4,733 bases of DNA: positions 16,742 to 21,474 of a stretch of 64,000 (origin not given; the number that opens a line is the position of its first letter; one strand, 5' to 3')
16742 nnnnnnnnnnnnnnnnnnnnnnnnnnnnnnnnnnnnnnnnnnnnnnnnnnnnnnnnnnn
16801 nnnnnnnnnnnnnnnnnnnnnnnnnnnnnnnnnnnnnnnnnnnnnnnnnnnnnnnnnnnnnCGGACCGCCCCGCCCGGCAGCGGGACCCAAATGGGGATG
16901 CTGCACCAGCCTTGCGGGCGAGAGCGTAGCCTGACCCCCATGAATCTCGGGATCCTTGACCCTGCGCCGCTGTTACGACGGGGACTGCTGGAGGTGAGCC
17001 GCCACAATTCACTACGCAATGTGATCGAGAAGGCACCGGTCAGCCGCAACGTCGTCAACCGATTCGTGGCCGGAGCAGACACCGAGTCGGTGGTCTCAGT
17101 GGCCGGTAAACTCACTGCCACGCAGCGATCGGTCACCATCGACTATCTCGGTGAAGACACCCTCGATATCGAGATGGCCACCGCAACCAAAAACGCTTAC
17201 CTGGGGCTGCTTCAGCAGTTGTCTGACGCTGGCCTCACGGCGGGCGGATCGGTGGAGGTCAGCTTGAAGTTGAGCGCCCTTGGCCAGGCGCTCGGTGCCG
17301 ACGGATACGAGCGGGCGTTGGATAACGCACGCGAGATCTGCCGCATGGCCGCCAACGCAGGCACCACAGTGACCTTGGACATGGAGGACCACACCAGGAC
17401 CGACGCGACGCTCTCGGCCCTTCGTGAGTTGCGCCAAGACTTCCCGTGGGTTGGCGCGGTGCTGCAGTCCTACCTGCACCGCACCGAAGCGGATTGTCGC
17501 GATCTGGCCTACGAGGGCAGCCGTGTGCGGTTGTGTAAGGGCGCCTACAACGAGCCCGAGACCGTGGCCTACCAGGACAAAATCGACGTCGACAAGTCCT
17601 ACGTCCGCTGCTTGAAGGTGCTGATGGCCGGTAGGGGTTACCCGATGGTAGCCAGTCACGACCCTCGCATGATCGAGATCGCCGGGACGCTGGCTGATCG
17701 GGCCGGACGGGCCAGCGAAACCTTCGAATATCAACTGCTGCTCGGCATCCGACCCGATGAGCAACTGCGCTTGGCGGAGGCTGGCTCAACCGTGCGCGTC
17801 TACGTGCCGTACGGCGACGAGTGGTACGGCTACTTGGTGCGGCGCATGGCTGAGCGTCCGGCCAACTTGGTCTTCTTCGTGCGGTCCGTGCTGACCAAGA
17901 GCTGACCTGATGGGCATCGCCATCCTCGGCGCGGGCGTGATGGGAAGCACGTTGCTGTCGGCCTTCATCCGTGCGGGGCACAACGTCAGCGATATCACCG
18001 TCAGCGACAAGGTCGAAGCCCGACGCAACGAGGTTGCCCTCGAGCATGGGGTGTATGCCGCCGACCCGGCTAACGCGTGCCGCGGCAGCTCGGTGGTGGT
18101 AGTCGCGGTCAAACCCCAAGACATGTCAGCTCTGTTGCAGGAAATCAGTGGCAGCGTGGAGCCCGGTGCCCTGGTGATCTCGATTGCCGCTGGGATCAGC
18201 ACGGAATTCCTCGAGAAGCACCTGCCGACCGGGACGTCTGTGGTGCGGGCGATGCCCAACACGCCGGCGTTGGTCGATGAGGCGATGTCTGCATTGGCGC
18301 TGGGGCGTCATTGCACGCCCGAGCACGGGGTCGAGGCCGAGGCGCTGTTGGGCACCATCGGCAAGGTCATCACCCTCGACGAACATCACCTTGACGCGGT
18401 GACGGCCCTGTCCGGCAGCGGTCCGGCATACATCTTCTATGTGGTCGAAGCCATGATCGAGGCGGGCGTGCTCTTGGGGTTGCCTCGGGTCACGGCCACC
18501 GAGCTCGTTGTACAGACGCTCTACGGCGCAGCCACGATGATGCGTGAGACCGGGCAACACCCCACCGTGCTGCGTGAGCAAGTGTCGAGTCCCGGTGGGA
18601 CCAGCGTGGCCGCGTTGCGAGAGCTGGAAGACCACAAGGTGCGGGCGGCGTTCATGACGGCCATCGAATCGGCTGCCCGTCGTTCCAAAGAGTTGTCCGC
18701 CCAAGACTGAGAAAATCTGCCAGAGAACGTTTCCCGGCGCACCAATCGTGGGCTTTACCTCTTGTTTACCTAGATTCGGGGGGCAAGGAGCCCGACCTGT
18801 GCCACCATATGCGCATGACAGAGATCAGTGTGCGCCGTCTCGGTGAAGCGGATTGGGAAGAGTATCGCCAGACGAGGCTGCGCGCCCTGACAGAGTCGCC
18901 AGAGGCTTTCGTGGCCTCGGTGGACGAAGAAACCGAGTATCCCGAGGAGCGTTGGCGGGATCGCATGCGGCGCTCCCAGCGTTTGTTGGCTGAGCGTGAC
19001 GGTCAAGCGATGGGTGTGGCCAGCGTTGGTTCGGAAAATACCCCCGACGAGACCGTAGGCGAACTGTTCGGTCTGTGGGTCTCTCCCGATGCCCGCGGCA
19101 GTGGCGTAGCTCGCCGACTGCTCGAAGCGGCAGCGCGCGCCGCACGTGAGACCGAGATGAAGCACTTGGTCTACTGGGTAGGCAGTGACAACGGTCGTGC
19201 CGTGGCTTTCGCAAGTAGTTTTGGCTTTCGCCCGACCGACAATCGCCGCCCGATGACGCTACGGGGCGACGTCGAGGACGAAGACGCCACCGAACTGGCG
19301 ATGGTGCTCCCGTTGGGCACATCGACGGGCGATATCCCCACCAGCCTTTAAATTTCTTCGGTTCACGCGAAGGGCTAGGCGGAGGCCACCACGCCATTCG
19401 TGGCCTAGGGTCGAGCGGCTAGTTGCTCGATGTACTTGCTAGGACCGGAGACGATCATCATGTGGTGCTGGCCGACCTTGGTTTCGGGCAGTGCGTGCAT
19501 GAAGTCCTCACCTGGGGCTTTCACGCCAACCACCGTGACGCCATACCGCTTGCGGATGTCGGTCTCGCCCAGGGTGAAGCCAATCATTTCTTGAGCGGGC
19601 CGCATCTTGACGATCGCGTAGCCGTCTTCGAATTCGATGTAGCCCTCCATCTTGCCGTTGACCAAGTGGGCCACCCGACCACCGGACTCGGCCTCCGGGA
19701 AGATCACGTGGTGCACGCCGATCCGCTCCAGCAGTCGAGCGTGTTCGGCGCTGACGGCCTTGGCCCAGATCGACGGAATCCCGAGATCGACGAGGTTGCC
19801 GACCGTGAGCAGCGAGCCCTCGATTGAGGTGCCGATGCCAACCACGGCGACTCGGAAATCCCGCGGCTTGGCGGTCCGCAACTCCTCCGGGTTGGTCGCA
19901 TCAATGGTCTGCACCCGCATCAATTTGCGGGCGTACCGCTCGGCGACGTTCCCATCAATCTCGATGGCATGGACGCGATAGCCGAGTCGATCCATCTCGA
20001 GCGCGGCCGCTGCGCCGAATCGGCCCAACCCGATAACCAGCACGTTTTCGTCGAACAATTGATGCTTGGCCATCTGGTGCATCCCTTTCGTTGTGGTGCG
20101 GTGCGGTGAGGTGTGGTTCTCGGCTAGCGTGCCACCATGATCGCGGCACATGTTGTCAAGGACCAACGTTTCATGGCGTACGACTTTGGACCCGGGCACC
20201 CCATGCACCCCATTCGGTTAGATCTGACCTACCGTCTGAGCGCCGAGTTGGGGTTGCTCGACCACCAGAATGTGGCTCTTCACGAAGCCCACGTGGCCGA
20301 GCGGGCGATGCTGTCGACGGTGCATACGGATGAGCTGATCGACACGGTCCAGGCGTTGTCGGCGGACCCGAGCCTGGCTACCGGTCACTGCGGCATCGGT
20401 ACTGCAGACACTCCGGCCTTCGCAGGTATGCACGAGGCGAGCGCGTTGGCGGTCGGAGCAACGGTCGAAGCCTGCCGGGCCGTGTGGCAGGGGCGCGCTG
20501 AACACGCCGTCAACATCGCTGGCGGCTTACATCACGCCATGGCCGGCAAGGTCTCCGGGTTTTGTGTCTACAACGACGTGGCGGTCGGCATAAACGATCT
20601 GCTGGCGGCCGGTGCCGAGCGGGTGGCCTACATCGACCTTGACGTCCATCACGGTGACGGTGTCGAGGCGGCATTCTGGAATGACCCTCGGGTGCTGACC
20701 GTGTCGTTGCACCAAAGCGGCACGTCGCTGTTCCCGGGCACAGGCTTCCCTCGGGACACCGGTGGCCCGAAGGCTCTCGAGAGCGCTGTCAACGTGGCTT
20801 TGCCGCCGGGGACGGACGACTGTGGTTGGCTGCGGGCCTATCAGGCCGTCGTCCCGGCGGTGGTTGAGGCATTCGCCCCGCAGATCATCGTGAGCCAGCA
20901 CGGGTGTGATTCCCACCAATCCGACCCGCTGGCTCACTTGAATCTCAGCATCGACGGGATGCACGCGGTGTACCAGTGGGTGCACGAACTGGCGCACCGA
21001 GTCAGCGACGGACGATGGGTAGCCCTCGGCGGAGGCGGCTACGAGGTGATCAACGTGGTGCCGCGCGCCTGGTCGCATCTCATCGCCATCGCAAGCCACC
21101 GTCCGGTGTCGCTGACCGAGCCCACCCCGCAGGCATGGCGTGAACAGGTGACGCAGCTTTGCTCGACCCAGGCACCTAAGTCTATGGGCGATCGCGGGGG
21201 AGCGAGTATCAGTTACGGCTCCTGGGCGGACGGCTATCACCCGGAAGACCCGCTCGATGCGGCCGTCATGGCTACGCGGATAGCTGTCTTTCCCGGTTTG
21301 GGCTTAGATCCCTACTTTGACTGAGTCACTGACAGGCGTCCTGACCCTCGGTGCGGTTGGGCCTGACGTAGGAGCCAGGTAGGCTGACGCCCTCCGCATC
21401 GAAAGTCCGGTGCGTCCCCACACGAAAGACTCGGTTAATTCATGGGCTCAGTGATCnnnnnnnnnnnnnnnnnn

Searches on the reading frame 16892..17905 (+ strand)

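Call 76: search_protein_families(library=pfam, proteins=[window:16892-17905:+], max_evalue=0.000001)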
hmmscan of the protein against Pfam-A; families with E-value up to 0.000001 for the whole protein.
window:16892-17905:+ (337 aa): 1 family
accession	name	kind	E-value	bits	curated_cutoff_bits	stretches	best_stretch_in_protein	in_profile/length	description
PF01619.24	Pro_dh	-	2.6e-34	119.5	27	1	72-328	6-275/278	Proline dehydrogenase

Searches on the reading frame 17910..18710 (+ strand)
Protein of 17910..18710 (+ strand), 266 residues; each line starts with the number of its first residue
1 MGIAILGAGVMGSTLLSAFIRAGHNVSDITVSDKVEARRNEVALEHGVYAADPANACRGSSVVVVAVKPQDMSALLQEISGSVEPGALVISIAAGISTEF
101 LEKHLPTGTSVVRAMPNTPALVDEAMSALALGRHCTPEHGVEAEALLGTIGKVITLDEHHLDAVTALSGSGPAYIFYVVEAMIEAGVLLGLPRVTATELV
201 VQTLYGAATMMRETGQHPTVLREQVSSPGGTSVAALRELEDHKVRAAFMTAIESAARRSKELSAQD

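Call 77: search_protein_families(library=pfam, proteins=[window:17910-18710:+], max_evalue=0.000001)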
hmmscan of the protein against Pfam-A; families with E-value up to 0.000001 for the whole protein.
window:17910-18710:+ (266 aa): 5 families
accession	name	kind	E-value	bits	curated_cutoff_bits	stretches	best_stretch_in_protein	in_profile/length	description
PF14748.11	P5CR_dimer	-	2.6e-40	137.4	25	1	158-262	1-105/105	Pyrroline-5-carboxylate reductase dimerisation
PF03807.23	F420_oxidored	-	2.9e-16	60.3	21.6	1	3-95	2-94/94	NADP oxidoreductase coenzyme F420-dependent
PF03446.21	NAD_binding_2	-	1.7e-08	35.1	21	1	3-92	2-92/161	NAD binding domain of 6-phosphogluconate dehydrogenase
PF02558.23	ApbA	-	4.7e-07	30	22.2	1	3-99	1-106/150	Ketopantoate reductase PanE/ApbA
PF01210.29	NAD_Gly3P_dh_N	-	6.2e-07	30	23.1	0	3-99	2-109/158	NAD-dependent glycerol-3-phosphate dehydrogenase N-terminus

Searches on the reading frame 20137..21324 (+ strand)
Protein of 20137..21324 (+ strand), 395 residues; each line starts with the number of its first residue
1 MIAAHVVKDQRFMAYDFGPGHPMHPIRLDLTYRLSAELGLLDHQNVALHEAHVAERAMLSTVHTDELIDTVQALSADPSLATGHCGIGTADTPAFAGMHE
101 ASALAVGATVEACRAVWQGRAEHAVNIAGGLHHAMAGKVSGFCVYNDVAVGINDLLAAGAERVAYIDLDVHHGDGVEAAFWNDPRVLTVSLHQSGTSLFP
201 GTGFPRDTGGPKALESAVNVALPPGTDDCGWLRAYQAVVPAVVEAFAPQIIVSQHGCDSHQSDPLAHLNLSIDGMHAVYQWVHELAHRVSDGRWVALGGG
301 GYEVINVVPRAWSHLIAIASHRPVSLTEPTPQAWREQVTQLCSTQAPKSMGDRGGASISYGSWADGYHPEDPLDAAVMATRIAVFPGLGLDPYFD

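Call 77: search_protein_families(library=pfam, proteins=[window:20137-21324:+], max_evalue=0.000001)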
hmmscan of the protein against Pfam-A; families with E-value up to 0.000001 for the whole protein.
window:20137-21324:+ (395 aa): 1 family
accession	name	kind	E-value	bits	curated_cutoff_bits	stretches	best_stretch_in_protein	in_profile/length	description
PF00850.24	Hist_deacetyl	-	2e-83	280.6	27.9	1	21-317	1-296/298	Histone deacetylase domain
